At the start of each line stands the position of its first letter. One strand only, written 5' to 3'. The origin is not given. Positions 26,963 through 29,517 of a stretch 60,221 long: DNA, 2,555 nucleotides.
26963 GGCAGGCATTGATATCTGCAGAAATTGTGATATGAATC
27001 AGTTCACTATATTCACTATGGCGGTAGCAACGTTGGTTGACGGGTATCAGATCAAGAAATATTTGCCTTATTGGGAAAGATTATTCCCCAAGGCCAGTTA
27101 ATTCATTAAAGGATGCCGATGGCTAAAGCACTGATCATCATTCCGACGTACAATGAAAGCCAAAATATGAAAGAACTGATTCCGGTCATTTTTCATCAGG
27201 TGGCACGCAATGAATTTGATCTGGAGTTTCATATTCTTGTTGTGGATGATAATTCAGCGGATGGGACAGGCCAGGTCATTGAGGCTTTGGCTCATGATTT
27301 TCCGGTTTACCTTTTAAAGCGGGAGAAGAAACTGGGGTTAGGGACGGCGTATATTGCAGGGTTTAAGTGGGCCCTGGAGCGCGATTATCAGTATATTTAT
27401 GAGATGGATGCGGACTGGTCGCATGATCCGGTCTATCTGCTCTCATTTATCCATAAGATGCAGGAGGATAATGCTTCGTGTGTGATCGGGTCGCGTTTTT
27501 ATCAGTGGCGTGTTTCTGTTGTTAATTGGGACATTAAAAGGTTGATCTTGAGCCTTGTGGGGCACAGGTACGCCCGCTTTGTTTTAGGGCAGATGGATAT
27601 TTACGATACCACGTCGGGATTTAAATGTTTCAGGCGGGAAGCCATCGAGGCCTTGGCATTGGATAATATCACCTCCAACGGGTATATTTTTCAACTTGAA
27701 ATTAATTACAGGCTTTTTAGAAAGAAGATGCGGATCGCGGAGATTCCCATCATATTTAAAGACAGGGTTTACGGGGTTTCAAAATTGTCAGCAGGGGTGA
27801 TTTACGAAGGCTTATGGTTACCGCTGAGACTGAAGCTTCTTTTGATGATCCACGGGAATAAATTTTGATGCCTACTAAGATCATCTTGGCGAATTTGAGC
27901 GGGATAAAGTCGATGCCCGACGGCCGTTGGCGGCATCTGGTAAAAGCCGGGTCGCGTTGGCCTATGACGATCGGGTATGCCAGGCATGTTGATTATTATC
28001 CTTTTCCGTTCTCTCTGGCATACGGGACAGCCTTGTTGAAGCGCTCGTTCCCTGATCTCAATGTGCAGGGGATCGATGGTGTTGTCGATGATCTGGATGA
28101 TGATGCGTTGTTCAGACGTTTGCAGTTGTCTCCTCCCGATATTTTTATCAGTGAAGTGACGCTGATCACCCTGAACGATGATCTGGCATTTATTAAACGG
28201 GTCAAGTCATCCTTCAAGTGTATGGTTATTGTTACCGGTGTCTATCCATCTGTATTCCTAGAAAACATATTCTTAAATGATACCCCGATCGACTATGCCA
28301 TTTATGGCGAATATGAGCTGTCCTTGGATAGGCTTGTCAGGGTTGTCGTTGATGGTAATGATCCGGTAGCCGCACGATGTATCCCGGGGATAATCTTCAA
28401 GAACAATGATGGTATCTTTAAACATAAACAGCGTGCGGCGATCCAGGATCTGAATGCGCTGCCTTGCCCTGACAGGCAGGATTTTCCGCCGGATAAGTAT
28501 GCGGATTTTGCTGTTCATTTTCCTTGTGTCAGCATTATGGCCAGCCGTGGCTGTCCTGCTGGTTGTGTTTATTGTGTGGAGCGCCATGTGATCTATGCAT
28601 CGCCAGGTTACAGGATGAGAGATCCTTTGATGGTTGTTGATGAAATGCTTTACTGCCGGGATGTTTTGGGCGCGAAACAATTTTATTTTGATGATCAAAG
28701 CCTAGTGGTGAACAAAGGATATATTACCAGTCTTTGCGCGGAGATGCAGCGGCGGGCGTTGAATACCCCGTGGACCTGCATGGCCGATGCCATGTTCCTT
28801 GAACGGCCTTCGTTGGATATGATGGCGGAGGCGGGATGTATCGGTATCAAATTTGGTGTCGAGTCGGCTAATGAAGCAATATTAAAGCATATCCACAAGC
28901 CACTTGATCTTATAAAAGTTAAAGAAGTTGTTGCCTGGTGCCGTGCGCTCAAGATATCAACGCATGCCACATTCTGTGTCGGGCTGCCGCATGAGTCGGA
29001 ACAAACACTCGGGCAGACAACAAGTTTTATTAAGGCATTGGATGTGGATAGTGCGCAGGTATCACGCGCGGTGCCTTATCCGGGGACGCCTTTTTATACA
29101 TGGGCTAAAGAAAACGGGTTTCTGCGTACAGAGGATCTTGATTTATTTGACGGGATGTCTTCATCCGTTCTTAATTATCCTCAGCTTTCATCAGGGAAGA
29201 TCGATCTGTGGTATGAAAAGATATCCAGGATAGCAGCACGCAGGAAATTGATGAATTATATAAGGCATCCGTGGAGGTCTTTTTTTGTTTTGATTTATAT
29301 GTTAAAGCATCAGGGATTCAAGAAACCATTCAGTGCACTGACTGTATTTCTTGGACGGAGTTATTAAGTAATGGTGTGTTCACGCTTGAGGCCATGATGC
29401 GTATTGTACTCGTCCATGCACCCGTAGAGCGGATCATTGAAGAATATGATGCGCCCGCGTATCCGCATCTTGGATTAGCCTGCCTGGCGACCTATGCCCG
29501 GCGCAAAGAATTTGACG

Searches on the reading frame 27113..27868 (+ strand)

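Call 41: search_protein_families(library=pfam, proteins=[window:27113-27868:+], max_evalue=0.00001)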
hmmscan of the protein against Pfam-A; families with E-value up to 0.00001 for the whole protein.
window:27113-27868:+ (251 aa): 1 family
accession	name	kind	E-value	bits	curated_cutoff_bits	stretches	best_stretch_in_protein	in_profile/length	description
PF00535.33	Glycos_transf_2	-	4.1e-27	95.6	23.3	1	8-180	2-166/168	Glycosyl transferase family 2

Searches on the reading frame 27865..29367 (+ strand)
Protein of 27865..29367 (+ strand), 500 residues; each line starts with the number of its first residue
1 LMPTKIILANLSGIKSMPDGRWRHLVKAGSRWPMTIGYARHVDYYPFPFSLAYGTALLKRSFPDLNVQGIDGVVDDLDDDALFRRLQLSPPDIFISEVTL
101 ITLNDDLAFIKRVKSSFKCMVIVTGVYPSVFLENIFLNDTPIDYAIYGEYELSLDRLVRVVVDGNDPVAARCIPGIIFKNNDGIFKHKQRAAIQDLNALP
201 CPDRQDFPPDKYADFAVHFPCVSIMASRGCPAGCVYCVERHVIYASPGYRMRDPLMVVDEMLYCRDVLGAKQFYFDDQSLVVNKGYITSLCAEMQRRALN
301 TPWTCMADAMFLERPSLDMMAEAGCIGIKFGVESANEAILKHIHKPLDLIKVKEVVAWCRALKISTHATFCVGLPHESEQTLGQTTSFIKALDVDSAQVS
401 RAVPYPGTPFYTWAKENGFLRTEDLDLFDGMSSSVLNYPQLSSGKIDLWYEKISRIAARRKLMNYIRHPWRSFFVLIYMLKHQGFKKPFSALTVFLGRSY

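Call 41: search_protein_families(library=pfam, proteins=[window:27865-29367:+], max_evalue=0.00001)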
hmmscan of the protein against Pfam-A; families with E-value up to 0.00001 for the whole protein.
window:27865-29367:+ (500 aa): 1 family
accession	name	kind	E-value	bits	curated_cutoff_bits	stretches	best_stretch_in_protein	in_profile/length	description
PF04055.27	Radical_SAM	-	1.1e-13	52.2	29.5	1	227-388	4-165/166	Radical SAM superfamily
